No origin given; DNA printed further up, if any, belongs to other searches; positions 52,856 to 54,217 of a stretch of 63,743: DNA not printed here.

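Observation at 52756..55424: Small protein + ATP-grasp + fold-III decarboxylase triad mirrors carrier-tethered amino-acid chemistry (BtrI/BtrJ/BtrK, LysW/LysX logic), with a PqqD fold in the carrier position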

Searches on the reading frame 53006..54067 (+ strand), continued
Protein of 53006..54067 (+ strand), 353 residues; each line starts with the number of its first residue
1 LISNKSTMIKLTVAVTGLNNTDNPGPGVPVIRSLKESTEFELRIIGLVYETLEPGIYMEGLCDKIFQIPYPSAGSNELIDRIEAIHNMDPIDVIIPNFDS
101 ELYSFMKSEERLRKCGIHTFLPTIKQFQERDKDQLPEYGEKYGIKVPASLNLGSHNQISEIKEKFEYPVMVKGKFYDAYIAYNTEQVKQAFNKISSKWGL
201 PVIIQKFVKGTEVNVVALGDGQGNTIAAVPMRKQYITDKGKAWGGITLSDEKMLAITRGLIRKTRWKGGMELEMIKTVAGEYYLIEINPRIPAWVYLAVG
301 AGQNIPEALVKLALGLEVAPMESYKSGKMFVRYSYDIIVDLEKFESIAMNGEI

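Call 28: find_related_loci(query=A2, collection=genome_contigs, flank=10000)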
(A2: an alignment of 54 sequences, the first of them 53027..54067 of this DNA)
Query A2 (346 aa) in genome_contigs; peptide patterns used: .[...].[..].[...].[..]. (x = any residue, [..] = any of these).
600 stretches matched a pattern (row limit reached: there are more); 596 encode a relative of the query (tblastn E <= 1e-3); the best 80 are kept; 80 distinct loci.
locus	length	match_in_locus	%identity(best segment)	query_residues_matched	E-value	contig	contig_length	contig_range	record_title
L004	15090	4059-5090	89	3-346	0e+0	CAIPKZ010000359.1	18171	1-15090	MAG: uncultured Prolixibacteraceae bacterium isolate Ja1-D4_bin-665 genome assembly, contig: bin-665:359/500, whole geno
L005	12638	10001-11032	89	3-346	0e+0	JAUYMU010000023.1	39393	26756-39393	MAG: Bacteroidota bacterium isolate C3_concoct.bin.16 C3_k141_17905, whole genome shotgun sequence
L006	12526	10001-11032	86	3-346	0e+0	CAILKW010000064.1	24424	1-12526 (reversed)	MAG: uncultured Bacteroidia bacterium isolate KTt_bin-2223 genome assembly, contig: bin-2223:064/851, whole genome shotg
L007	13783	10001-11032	78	3-346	0e+0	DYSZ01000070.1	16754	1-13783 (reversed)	MAG TPA_asm: Draconibacterium orientale isolate SulCav_PC08_3_11_41_11 SulCav_PC08-3_2585_length_16754_cov_5.676807, who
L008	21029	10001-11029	79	4-346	0e+0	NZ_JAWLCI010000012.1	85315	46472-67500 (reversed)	MAG: Mariniphaga sp. isolate 15dZY3.bin.39 NODE_495_length_85315_cov_65.119485, whole genome shotgun sequence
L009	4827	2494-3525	77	3-346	0e+0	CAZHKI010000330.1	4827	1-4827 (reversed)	MAG TPA_asm: uncultured Maribellus sp. isolate SRP192927_co6_853 genome assembly, contig: NODE_49667_length_4827_cov_3.4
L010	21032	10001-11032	78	3-346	0e+0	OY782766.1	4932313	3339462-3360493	MAG: Prolixibacteraceae bacterium isolate 5a39d30b-952b-42cf-b5cf-364178b4285b genome assembly, chromosome: 1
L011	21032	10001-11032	77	3-346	0e+0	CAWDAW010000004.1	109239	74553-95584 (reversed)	MAG: uncultured Prolixibacteraceae bacterium isolate MFD01721.bin.1.284 genome assembly, contig: contig_12426, whole gen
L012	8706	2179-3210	77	3-346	0e+0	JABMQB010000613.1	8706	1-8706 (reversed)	MAG: Mariniphaga sp. isolate bin.676 k141_4466844, whole genome shotgun sequence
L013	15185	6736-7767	76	3-346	0e+0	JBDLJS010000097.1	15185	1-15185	MAG: Bacteroidota bacterium isolate MAG106 MAG106_97, whole genome shotgun sequence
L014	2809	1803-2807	78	3-337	0e+0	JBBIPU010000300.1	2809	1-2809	MAG: Draconibacterium sp. isolate MTF170219_bin_31 NODE_8203_length_2809_cov_10.078431, whole genome shotgun sequence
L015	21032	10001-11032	77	3-346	0e+0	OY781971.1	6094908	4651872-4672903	MAG: uncultured Draconibacterium sp. isolate 4b4401df-a607-4228-8dea-8fc876f44265 genome assembly, chromosome: 1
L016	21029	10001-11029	76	4-346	0e+0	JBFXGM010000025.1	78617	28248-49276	MAG: Mangrovibacterium sp. isolate CA_2019_TPIn_163 NODE_1075_length_78617_cov_6.656351_TPIn, whole genome shotgun seque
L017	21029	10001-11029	73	4-346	6e-174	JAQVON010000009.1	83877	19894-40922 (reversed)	MAG: Mariniphaga sp. isolate STF1_181 NODE_456_length_83877_cov_5.425433_Sandtown_F1, whole genome shotgun sequence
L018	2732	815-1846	71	3-346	0e+0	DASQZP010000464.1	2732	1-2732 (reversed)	MAG TPA_asm: Bacteroidales bacterium isolate SMAG_U11095 k141_278086, whole genome shotgun sequence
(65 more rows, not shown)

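Call 35: search_dna_similar(query=P0287, collection=plasmids, mode=protein, max_rows=15)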
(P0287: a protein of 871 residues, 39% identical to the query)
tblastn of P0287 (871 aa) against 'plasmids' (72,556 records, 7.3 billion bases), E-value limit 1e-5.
Records with a match: 348; places in all: 382; records where one place covers at least 80% of the query: 0.
Best place of each record, by identity: <60% 348.
By first word of the organism name: Sinorhizobium 52; Streptomyces 34; Escherichia 28; Rhizobium 26; Salmonella 19; Bacillus 16; Azospirillum 12; Rahnella 10; Pseudoalteromonas 8; Acinetobacter 6; and 73 more.
By predicted mobility (MOB-suite, as given by PLSDB): non-mobilizable 229; conjugative 67; mobilizable 52.
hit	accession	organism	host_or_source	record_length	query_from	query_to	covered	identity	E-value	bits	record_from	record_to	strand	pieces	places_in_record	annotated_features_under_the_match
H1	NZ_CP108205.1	Streptomyces sp. NBC_00111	-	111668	389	862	54%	27.8%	2e-20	105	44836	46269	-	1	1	diaminopimelate decarboxylase | holo-ACP synthase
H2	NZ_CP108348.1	Streptomyces decoyicus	-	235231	429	859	49%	29.4%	8e-28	129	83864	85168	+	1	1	type III PLP-dependent enzyme | hypothetical protein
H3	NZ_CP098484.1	Streptomyces sp. Caat 7-52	Bacteria,soil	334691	407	848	51%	28.1%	2e-25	122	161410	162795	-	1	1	hypothetical protein | class I SAM-dependent methyltransferase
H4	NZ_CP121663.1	Rhizobium sp. CB3090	Gliricidia sp.,cell culture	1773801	440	856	48%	29.2%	1e-22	112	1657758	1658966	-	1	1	record has no annotation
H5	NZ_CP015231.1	Tritonibacter mobilis F1926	cell culture,seawater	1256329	408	856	52%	26.5%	3e-21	107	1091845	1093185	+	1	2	record has no annotation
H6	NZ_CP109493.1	Streptomyces sp. NBC_01435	-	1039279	425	840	48%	28.6%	2e-15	89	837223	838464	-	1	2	record has no annotation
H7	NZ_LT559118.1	Nonomuraea gerenzanensis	-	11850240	441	852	47%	28.7%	2e-31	141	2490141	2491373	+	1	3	none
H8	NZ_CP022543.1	Antarctobacter heliothermus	Skeletonema marinoi strain ST54,Cell ...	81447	424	856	50%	27.3%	5e-35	152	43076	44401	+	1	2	hypothetical protein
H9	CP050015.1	Haloarcula sp. JP-L23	-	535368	449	863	48%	28.4%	2e-32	144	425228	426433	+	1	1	diaminopimelate decarboxylase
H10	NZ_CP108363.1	Streptomyces sp. NBC_01343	-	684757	448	833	44%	30.4%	2e-22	111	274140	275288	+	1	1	type III PLP-dependent enzyme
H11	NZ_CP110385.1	Tritonibacter mobilis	-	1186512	408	856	52%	26.1%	8e-21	106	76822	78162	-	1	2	record has no annotation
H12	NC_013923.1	Natrialba magadii ATCC 43099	-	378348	447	856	47%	28.6%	7e-34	149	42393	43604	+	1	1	lysA: diaminopimelate decarboxylase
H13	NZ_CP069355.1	Microvirga sp. VF16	Vachellia farnesiana,Cell culture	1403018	431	863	50%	27.0%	6e-23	113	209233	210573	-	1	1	none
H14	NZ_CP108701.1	Streptomyces sp. NBC_01006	-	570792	448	833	44%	30.2%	5e-23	114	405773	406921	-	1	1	type III PLP-dependent enzyme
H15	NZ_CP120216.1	Agrobacterium leguminum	-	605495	442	855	48%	27.9%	3e-25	120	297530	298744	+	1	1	lysA: diaminopimelate decarboxylase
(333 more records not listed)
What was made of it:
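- Tried and rejected: Only generic decarboxylases were returned (call 35).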

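Call 42: search_solved_structures(query=A2, max_evalue=0.1)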
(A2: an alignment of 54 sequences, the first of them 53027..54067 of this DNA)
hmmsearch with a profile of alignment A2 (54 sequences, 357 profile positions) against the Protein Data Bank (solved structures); distinct sequences matched with E-value up to 0.1: 96 (the best 60 are shown).
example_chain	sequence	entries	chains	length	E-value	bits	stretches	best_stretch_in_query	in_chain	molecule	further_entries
2pn1_A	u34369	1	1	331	1.9e-24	89.2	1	45-343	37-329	Carbamoylphosphate synthase large subunit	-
1a9x_A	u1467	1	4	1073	1e-18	70.4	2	102-316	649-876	CARBAMOYL PHOSPHATE SYNTHETASE (LARGE CHAIN)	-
1bxr_A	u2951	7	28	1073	3.1e-18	68.8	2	102-316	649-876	CARBAMOYL-PHOSPHATE SYNTHASE | CARBAMOYL PHOSPHATE SYNTHETASE: LARGE SUBUNIT | CARBAMOYL PHOSPHATE SYNTHETASE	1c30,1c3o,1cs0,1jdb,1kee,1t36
1ce8_A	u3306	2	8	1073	3.1e-18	68.8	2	102-316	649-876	PROTEIN (CARBAMOYL-PHOSPHATE SYNTHASE) | carbamoyl phosphate synthetase large chain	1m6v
5dot_A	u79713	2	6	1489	6.2e-11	44.8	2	107-325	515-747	Carbamoyl-phosphate synthase [ammonia], mitochondrial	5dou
6uel_A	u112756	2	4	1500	6.4e-11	44.7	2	107-325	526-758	Carbamoyl-phosphate synthase [ammonia], mitochondrial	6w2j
2dzd_A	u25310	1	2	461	6.9e-08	34.7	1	26-287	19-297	pyruvate carboxylase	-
3lp8_A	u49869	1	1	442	1.1e-07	34.1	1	80-235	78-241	Phosphoribosylamine-glycine ligase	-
2yl2_A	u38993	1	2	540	3.6e-07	32.4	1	147-319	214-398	ACETYL-COA CARBOXYLASE 1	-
1ulz_A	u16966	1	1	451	4.3e-07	32.1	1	25-287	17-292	pyruvate carboxylase n-terminal domain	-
2yw2_A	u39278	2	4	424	4.4e-07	32.1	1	75-217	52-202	Phosphoribosylamine--glycine ligase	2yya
2ip4_A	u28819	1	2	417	5e-07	31.9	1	96-217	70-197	Phosphoribosylamine--glycine ligase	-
4qsl_H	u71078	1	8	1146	9.9e-07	30.9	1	26-287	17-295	Pyruvate carboxylase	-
4qsk_A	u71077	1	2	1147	9.9e-07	30.9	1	26-287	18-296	Pyruvate carboxylase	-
4qsh_A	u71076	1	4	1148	9.9e-07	30.9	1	26-287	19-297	Pyruvate carboxylase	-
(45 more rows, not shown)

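Call 45: find_homologous_proteins(query=P0337, max_evalue=1e-10)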
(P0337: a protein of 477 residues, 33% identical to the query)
Query P0337 (477 aa): 697 proteins with E <= 1e-10 among 8000 candidates; the best 120 are listed.
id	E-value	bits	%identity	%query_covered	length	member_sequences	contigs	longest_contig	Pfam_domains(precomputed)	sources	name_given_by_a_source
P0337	0.0e+0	1036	100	100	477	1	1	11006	PF15632.12,PF02655.20,PF05402.19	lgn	-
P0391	4.0e-240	815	83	99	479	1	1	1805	PF15632.12,PF02655.20,PF05402.19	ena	-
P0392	9.1e-220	748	77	98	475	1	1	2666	PF15632.12,PF05402.19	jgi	jgi:carbamoyl-phosphate synthase large subunit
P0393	2.3e-161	556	76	74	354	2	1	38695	PF15632.12,PF02655.20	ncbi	-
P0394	1.0e-155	537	79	68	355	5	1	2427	PF15632.12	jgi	jgi:carbamoyl-phosphate synthase large subunit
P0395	1.6e-140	487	47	68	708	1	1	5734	PF15632.12,PF02222.28,PF02655.20,PF21360.4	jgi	jgi:carbamoyl-phosphate synthase large subunit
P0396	7.6e-138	478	45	71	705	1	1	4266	PF15632.12,PF02655.20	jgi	jgi:carbamoyl-phosphate synthase large subunit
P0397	9.0e-138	478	66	71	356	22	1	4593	PF15632.12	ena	-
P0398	5.1e-137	476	48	68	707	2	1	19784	PF15632.12,PF02655.20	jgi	-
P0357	5.3e-137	476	66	71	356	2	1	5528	PF15632.12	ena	-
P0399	4.1e-136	473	46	65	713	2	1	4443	PF15632.12,PF02655.20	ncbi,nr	ncbi:MAG TPA: ATP-grasp domain-containing protein [Terriglobales bacterium]|nr:ATP-grasp domain-cont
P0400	6.4e-136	472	44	70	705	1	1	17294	PF15632.12,PF02655.20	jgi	jgi:carbamoyl-phosphate synthase large subunit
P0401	7.8e-136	472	46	73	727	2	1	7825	PF15632.12,PF02655.20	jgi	jgi:carbamoyl-phosphate synthase large subunit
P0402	1.5e-135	471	43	72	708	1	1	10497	PF15632.12,PF02655.20,PF21360.4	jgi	jgi:carbamoyl-phosphate synthase large subunit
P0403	8.3e-134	465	67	70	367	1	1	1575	PF15632.12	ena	-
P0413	7.0e-130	452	44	69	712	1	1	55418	PF15632.12,PF02786.23,PF02655.20,PF21360.4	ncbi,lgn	ncbi:MAG: ATP-grasp domain-containing protein [Nitrospinota bacterium]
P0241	1.5e-127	444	43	69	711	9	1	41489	PF15632.12,PF02655.20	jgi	-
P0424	1.0e-122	428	43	68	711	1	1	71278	PF15632.12,PF02655.20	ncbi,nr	ncbi:MAG: ATP-grasp domain-containing protein [Candidatus Rokubacteria bacterium]|nr:ATP-grasp domai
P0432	2.8e-107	377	54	71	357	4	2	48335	PF15632.12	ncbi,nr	ncbi:MAG: ATP-grasp domain-containing protein [Candidatus Rokubacteria bacterium]|nr:ATP-grasp domai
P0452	2.6e-74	269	44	70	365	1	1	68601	PF15632.12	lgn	-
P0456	8.3e-73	264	41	73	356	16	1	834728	PF15632.12,PF02655.20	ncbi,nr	ncbi:MAG: ATP-grasp domain-containing protein [Myxococcales bacterium]|nr:ATP-grasp domain-containin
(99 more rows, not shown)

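Call 46: find_encoding_contigs(protein=P0337, flank=10000, max_places=1)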
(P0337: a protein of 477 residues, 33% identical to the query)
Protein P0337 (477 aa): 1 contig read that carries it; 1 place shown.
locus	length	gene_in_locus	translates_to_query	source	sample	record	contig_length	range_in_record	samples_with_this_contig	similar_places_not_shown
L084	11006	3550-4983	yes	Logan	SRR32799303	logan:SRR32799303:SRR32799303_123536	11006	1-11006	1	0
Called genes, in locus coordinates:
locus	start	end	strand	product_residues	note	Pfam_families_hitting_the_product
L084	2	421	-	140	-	?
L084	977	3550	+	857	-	PF00515:TPR_1 (faint), PF07719:TPR_2 (faint), PF12895:ANAPC3 (faint), PF13176:TPR_7 (faint), PF13428:TPR_14 (faint), PF13432:TPR_16 (weak), PF14559:TPR_19 (weak), PF13432:TPR_16 (weak), +6 more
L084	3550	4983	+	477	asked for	PF05402:PqqD, PF02655:ATP-grasp_3 (weak), PF15632:ATPgrasp_Ter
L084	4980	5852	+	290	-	-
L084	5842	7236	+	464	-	PF00278:Orn_DAP_Arg_deC, PF01168:Ala_racemase_N, PF02784:Orn_Arg_deC_N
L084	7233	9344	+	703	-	PF03253:UT, PF02146:SIR2, PF00583:Acetyltransf_1, PF13508:Acetyltransf_7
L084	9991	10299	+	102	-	PF12840:HTH_20, PF01022:HTH_5, PF01978:TrmB (weak), PF12802:MarR_2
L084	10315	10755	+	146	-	PF00903:Glyoxalase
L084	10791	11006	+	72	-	?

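Call 47: find_encoding_contigs(protein=P0424, flank=10000, max_places=1)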
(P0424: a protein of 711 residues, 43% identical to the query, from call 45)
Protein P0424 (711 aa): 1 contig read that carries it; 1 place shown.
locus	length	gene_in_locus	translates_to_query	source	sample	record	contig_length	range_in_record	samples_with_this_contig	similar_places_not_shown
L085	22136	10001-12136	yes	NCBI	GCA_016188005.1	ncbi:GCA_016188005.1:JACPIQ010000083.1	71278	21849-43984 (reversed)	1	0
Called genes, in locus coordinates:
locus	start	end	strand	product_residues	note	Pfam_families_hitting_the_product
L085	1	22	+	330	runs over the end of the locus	PF00296:Bac_luciferase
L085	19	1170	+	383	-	PF02771:Acyl-CoA_dh_N, PF02770:Acyl-CoA_dh_M, PF00441:Acyl-CoA_dh_1, PF08028:Acyl-CoA_dh_2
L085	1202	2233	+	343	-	PF00296:Bac_luciferase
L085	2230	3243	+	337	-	PF00296:Bac_luciferase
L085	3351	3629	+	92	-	-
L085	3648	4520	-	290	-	PF13714:PEP_mutase, PF00463:ICL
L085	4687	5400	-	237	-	PF02589:LUD_dom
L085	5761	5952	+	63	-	-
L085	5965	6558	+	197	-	PF19305:MmgE_PrpD_C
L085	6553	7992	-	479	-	PF00512:HisKA, PF02518:HATPase_c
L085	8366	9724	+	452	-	-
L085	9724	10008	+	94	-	PF05402:PqqD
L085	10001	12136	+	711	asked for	PF02655:ATP-grasp_3 (faint), PF15632:ATPgrasp_Ter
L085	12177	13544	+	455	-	PF00278:Orn_DAP_Arg_deC, PF02784:Orn_Arg_deC_N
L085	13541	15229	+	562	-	PF03253:UT, PF02146:SIR2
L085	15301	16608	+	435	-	PF20510:HgmA_N, PF02311:AraC_binding (weak)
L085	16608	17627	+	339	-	PF00296:Bac_luciferase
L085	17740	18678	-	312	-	PF03576:Peptidase_S58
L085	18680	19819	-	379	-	PF27203:Y4lR_C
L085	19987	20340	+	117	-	-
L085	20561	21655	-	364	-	PF00155:Aminotran_1_2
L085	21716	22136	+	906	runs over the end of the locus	PF08335:GlnD_UR_UTase, PF27444:GlnD_3rd, PF01966:HD (weak), PF13291:ACT_4 (faint), PF22754:bHLH-TF_ACT-like_plant (faint), PF24931:ACT_ACR9_3rd, PF01842:ACT (weak)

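Call 48: find_encoding_contigs(protein=P0456, flank=10000, max_places=1)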
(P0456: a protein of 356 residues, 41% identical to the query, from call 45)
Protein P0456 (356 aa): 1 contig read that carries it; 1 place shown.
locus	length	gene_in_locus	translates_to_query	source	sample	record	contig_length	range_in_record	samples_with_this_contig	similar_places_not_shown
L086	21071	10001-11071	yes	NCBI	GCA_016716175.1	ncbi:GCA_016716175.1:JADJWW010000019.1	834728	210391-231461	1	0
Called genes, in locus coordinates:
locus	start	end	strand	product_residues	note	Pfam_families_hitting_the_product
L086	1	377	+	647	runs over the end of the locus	PF09826:Beta_propel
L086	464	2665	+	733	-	PF04879:Molybdop_Fe4S4, PF00384:Molybdopterin, PF01568:Molydop_binding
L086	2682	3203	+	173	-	PF12838:Fer4_7 (weak), PF13187:Fer4_9 (weak), PF13247:Fer4_11, PF13237:Fer4_10 (weak), PF12797:Fer4_2 (weak), PF00037:Fer4 (weak), PF12837:Fer4_6 (weak), PF13237:Fer4_10 (weak), +3 more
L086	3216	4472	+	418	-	PF03916:NrfD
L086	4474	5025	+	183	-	PF04143:Sulf_transp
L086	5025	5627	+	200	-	PF04143:Sulf_transp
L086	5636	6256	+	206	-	PF00581:Rhodanese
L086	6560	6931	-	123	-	PF01850:PIN (weak)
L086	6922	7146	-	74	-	-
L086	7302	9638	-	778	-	PF14522:Cytochrome_C7 (faint)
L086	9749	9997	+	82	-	PF05402:PqqD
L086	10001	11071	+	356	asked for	PF02655:ATP-grasp_3 (weak), PF15632:ATPgrasp_Ter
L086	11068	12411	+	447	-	PF00278:Orn_DAP_Arg_deC, PF02784:Orn_Arg_deC_N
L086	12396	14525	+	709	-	PF03253:UT, PF01551:Peptidase_M23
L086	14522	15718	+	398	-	PF13428:TPR_14 (faint), PF07719:TPR_2 (faint), PF13432:TPR_16 (faint), PF14559:TPR_19 (faint)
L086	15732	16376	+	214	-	PF13424:TPR_12 (faint), PF13428:TPR_14 (faint), PF13431:TPR_17 (faint), PF07719:TPR_2 (faint), PF13174:TPR_6 (faint), PF13181:TPR_8 (faint), PF14559:TPR_19, PF13432:TPR_16, +4 more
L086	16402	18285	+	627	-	PF02065:Melibiase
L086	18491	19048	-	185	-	-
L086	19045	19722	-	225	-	PF01323:DSBA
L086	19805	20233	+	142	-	PF01124:MAPEG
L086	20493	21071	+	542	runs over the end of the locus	PF00890:FAD_binding_2 (faint), PF01266:DAO, PF01494:FAD_binding_3 (weak), PF01593:Amino_oxidase, PF01946:Thi4 (weak), PF03486:HI0933_like (faint), PF12831:FAD_oxidored (weak), PF13450:NAD_binding_8, +1 more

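Call 51: find_encoding_contigs(protein=P0413, flank=10000, max_places=1)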
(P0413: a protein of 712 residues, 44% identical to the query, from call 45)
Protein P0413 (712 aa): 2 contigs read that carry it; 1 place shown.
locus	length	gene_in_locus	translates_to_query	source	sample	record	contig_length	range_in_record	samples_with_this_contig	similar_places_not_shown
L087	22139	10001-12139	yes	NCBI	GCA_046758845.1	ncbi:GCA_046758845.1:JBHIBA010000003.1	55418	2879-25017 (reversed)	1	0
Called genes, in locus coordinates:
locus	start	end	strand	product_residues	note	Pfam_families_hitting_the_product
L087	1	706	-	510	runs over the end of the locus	PF00512:HisKA, PF02518:HATPase_c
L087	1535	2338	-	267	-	-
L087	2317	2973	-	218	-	PF08125:Mannitol_dh_C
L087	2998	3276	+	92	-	-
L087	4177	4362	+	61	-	PF01904:DUF72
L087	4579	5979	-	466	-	PF00072:Response_reg, PF00158:Sigma54_activat, PF13191:AAA_16 (faint), PF14532:Sigma54_activ_2, PF07728:AAA_5 (weak), PF25601:AAA_lid_14, PF02954:HTH_8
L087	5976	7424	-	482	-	PF00512:HisKA, PF02518:HATPase_c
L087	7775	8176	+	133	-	-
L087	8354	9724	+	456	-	-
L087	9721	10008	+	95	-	PF05402:PqqD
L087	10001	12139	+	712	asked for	PF21360:PylC-like_N (faint), PF02786:CPSase_L_D2 (faint), PF02655:ATP-grasp_3 (weak), PF15632:ATPgrasp_Ter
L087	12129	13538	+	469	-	PF00278:Orn_DAP_Arg_deC, PF02784:Orn_Arg_deC_N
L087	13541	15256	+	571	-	PF03253:UT, PF02146:SIR2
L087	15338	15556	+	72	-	PF13176:TPR_7 (faint), PF13374:TPR_10, PF13424:TPR_12, PF24885:TPR_NPHP3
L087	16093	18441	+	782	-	PF01315:Ald_Xan_dh_C, PF02738:MoCoBD_1, PF20256:MoCoBD_2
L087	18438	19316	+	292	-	PF00941:FAD_binding_5, PF03450:CO_deh_flav_C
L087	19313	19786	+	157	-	PF00111:Fer2, PF13085:Fer2_3 (faint), PF01799:Fer2_2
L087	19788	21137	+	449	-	PF01979:Amidohydro_1, PF07969:Amidohydro_3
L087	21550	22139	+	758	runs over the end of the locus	PF01315:Ald_Xan_dh_C, PF02738:MoCoBD_1, PF20256:MoCoBD_2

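Call 52: find_encoding_contigs(protein=P0432, flank=10000, max_places=1)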
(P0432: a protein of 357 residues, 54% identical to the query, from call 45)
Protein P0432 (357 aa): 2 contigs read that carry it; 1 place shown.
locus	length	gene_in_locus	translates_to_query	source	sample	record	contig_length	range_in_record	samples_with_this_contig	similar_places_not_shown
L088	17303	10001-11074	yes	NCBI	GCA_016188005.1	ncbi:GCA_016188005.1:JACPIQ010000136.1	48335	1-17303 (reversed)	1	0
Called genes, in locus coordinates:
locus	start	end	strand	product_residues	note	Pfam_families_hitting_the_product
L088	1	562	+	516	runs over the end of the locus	PF00496:SBP_bac_5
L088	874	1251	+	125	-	-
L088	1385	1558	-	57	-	PF09339:HTH_IclR, PF12802:MarR_2, PF12840:HTH_20 (weak)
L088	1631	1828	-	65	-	-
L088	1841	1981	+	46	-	-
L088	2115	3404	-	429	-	PF06808:DctM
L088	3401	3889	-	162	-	PF04290:DctQ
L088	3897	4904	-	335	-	PF03480:DctP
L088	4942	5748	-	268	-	PF12146:Hydrolase_4, PF00561:Abhydrolase_1, PF12697:Abhydrolase_6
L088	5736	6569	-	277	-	PF12146:Hydrolase_4 (weak), PF00561:Abhydrolase_1, PF12697:Abhydrolase_6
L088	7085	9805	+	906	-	PF00515:TPR_1 (faint), PF07719:TPR_2 (faint), PF12895:ANAPC3 (faint), PF13432:TPR_16, PF14559:TPR_19, PF13432:TPR_16 (weak), PF14559:TPR_19 (weak), PF13432:TPR_16 (weak), +11 more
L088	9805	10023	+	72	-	PF05402:PqqD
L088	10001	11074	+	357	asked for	PF15632:ATPgrasp_Ter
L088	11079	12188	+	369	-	-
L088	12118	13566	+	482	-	PF00278:Orn_DAP_Arg_deC, PF01168:Ala_racemase_N (weak), PF02784:Orn_Arg_deC_N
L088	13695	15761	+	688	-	PF03253:UT, PF02146:SIR2, PF00583:Acetyltransf_1, PF13673:Acetyltransf_10 (weak), PF13508:Acetyltransf_7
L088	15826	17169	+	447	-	PF00072:Response_reg, PF00158:Sigma54_activat, PF13191:AAA_16 (weak), PF14532:Sigma54_activ_2, PF00004:AAA (weak), PF07728:AAA_5 (weak), PF25601:AAA_lid_14, PF02954:HTH_8, +1 more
